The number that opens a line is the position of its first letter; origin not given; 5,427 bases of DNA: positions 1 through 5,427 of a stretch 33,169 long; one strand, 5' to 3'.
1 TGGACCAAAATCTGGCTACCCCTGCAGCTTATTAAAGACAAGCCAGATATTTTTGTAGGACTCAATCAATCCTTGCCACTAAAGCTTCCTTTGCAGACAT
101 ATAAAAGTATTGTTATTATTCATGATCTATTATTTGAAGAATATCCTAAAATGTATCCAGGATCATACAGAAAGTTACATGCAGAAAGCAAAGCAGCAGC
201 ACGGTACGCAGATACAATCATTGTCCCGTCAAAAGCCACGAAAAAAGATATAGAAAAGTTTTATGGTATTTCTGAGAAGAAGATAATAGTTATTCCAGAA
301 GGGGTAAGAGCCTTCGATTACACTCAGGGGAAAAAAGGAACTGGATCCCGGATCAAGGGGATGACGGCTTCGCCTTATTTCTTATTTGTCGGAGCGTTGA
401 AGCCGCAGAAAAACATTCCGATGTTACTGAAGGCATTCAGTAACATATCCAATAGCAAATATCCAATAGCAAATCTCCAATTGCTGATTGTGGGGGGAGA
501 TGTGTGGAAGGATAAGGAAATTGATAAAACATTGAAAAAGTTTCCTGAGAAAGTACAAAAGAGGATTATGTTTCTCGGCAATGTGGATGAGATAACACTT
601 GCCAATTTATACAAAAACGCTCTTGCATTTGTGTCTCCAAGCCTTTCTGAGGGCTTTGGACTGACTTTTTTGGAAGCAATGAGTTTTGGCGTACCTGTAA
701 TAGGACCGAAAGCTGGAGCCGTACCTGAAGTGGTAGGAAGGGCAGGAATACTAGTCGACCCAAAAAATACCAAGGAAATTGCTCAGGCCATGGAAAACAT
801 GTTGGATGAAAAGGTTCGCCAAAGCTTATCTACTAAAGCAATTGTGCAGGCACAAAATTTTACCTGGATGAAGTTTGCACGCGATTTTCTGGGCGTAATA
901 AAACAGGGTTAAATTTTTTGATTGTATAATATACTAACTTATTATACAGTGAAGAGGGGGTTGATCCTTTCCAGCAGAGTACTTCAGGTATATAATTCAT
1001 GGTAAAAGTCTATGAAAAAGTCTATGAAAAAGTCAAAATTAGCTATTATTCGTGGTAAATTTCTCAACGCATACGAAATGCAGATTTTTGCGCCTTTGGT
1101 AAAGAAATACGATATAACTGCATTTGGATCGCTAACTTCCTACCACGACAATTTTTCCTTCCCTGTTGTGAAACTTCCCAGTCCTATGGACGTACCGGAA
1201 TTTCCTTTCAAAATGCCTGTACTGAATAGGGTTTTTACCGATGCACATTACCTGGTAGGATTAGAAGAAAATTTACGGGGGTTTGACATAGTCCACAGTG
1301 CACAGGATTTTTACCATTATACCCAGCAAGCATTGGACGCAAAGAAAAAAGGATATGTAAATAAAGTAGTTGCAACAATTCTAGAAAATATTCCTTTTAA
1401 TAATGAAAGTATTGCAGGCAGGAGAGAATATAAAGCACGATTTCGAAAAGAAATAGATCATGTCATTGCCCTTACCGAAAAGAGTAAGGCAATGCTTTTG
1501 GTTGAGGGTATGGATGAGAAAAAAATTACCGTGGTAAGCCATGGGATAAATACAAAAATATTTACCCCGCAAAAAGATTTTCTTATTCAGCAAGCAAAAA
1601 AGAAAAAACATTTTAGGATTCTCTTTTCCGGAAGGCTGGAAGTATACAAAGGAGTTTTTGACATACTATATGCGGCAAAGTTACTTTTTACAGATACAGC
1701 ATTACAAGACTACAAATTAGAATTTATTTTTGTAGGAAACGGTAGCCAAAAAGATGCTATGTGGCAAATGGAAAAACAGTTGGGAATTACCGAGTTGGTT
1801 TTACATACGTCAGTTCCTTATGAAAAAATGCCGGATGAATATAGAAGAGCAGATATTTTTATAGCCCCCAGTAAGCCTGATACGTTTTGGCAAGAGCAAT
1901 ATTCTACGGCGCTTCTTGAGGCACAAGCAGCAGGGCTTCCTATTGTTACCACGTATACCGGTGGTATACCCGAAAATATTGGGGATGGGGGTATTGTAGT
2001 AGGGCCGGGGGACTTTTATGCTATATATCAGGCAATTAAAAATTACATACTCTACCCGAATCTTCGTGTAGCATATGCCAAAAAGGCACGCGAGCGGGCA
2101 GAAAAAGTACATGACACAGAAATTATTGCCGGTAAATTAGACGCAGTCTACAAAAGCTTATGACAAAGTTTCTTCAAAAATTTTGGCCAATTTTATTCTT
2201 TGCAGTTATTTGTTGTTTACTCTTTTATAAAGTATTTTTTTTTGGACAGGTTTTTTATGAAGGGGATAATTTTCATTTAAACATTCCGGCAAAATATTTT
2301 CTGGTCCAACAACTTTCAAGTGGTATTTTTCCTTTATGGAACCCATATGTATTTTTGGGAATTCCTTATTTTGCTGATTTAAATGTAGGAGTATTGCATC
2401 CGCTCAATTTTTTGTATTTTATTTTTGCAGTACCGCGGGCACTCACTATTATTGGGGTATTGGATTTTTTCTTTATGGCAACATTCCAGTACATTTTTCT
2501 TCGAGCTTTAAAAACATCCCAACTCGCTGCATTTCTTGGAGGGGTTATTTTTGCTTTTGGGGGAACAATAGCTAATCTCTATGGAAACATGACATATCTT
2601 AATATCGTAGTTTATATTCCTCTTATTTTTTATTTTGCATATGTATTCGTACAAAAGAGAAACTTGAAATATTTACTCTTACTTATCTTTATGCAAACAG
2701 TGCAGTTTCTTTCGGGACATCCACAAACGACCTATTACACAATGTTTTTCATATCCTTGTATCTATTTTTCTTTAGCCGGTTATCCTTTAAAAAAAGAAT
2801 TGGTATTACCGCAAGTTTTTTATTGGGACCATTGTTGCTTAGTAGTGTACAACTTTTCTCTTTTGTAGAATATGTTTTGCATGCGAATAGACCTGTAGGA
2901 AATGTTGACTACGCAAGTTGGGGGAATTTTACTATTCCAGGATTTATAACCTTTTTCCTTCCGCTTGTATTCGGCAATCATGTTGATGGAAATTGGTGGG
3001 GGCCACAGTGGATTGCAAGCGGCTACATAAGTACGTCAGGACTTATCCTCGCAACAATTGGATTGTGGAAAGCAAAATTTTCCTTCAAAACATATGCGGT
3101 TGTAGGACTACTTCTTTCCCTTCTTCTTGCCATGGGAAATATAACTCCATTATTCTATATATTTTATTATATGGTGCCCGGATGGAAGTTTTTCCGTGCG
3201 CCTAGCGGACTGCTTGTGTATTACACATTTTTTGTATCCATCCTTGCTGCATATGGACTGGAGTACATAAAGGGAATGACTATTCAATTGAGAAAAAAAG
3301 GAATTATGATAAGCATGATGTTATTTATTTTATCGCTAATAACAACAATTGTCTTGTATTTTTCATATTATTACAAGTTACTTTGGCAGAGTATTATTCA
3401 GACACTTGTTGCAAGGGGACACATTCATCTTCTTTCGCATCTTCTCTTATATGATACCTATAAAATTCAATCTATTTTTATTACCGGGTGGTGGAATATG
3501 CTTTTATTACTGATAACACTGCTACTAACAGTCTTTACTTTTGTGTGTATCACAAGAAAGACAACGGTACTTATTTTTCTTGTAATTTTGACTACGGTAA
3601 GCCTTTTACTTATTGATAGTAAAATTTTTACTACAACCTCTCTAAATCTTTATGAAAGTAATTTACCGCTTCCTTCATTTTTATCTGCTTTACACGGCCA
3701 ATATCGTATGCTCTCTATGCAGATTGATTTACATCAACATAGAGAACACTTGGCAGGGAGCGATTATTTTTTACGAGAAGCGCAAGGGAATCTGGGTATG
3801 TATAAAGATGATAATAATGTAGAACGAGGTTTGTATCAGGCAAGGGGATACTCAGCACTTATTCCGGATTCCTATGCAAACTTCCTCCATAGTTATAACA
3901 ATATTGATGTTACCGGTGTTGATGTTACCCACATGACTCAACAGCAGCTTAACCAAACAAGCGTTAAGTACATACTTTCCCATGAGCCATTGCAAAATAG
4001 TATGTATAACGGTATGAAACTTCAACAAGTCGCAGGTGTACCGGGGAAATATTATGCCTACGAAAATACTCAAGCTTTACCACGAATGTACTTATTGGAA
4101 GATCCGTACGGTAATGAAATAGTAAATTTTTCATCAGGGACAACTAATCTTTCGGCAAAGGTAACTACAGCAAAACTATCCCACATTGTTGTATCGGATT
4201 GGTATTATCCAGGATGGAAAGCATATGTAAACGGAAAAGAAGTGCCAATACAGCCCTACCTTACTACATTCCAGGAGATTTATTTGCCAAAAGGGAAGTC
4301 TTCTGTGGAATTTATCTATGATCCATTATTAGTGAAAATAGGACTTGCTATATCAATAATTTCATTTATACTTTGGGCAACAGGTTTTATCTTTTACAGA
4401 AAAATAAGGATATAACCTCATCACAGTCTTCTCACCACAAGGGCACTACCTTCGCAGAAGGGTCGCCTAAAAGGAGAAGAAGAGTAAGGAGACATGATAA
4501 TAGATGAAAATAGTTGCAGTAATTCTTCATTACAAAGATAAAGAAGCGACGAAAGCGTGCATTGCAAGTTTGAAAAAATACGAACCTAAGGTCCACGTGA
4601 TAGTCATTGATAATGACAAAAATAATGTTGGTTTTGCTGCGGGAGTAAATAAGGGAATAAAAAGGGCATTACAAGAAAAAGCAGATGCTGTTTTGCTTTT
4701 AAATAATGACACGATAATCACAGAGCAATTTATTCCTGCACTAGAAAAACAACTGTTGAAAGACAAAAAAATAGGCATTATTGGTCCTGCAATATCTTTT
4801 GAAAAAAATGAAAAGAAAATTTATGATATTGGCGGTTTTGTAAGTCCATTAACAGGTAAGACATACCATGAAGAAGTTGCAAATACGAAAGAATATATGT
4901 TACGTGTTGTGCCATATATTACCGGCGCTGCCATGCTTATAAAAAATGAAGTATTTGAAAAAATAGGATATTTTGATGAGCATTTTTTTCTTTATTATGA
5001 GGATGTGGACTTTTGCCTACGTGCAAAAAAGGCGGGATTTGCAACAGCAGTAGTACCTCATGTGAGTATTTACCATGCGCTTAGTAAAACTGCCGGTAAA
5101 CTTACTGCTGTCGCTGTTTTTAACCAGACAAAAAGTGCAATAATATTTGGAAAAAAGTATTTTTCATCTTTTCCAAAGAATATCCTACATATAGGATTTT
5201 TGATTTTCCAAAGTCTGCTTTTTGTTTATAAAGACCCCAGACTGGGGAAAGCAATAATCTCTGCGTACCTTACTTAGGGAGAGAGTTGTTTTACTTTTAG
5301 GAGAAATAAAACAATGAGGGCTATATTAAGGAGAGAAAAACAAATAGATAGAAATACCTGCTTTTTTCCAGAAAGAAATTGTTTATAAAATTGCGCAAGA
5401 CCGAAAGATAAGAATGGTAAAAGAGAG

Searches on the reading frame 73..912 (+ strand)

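Call 80: search_protein_families(library=pfam, proteins=[window:73-912:+], max_evalue=0.001)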
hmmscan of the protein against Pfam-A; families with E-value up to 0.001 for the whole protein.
window:73-912:+ (279 aa): 4 families
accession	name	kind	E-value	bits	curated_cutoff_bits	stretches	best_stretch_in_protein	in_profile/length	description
PF13692.12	Glyco_trans_1_4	-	1.9e-32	112.9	27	1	101-245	2-141/142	Glycosyl transferases group 1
PF00534.26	Glycos_transf_1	-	1e-31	110.2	26.4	1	100-255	15-168/172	Glycosyl transferases group 1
PF20706.3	GT4-conflict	-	1.5e-10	41.1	26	1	100-215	197-314/385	Family 4 Glycosyltransferase in conflict systems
PF13439.12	Glyco_transf_4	-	2e-09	38.2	28.5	1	11-78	98-166/170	Glycosyltransferase Family 4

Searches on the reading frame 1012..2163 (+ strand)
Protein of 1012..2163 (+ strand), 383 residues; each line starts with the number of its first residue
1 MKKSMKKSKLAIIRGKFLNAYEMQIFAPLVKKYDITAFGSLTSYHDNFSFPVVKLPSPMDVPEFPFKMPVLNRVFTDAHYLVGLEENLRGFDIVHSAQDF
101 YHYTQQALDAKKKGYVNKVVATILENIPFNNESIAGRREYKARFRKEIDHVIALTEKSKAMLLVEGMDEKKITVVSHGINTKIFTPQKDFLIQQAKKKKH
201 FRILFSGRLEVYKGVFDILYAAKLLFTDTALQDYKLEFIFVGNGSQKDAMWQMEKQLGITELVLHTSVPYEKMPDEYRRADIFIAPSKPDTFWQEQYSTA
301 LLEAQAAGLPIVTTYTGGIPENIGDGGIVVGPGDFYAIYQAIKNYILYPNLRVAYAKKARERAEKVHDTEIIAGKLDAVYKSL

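Call 80: search_protein_families(library=pfam, proteins=[window:1012-2163:+], max_evalue=0.001)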
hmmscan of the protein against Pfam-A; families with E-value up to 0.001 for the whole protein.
window:1012-2163:+ (383 aa): 5 families
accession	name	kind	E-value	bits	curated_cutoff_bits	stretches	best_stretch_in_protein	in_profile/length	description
PF00534.26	Glycos_transf_1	-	4.3e-25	88.7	26.4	1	193-362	8-172/172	Glycosyl transferases group 1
PF13692.12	Glyco_trans_1_4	-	7.7e-23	81.8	27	1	202-344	3-138/142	Glycosyl transferases group 1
PF13439.12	Glyco_transf_4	-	1.8e-09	38.3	28.5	1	65-182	48-169/170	Glycosyltransferase Family 4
PF13524.12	Glyco_trans_1_2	-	7.1e-08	33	25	1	234-370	13-136/144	Glycosyl transferase-like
PF20706.3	GT4-conflict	-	0.00017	21.2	26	1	167-323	169-320/385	Family 4 Glycosyltransferase in conflict systems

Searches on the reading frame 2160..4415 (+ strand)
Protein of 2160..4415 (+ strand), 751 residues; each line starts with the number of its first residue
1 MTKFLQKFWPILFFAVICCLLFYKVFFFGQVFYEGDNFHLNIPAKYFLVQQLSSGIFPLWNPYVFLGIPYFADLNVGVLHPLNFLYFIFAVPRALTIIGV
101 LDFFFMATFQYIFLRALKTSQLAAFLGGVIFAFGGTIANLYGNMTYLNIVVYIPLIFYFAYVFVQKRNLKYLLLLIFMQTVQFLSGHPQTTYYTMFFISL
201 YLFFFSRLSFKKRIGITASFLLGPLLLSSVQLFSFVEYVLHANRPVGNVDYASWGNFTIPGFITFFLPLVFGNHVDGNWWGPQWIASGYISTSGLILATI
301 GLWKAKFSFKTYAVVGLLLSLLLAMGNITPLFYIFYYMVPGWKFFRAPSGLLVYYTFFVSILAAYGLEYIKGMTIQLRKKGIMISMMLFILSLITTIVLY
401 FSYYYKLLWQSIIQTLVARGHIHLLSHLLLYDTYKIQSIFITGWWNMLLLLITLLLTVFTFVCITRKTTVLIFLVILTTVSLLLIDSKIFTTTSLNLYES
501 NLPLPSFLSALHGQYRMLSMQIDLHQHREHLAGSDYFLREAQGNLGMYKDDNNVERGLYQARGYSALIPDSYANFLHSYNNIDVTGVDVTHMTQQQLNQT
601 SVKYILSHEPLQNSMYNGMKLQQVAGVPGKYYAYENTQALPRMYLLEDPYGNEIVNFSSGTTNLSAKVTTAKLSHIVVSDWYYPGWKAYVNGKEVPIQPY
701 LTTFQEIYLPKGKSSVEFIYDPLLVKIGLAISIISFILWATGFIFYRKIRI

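Call 80: search_protein_families(library=pfam, proteins=[window:2160-4415:+], max_evalue=0.001)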
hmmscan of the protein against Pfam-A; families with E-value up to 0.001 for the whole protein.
window:2160-4415:+ (751 aa): 1 family
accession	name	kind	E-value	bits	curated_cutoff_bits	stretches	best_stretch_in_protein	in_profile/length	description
PF09586.16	YfhO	-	6.1e-12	45.2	28.5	1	661-732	763-835/835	Bacterial membrane protein YfhO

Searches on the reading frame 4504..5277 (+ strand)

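Call 80: search_protein_families(library=pfam, proteins=[window:4504-5277:+], max_evalue=0.001)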
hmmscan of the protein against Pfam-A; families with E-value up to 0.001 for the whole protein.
window:4504-5277:+ (257 aa): 7 families
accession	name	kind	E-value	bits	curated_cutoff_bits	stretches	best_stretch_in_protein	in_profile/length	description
PF13641.12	Glyco_tranf_2_3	-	8e-15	55.9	27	1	6-196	35-216/230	Glycosyltransferase like family 2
PF13632.12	Glyco_trans_2_3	-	9.9e-10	39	27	1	63-209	2-136/198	Glycosyl transferase family group 2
PF13712.12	Glyco_tranf_2_5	-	1.4e-09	38.5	27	1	5-188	1-183/210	Glycosyltransferase like family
PF00535.33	Glycos_transf_2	-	6.8e-09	36.3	23.3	1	15-154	40-167/168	Glycosyl transferase family 2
PF20691.3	TAGT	-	0.00016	22.1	27.5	1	24-192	43-198/205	TET-Associated Glycosyltransferase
PF10111.15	Glyco_tranf_2_2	-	0.0002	21.4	27.3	1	14-189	41-214/276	Glycosyltransferase like family 2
PF02709.20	Glyco_transf_7C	-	0.00053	20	23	1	138-190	18-72/78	N-terminal domain of galactosyltransferase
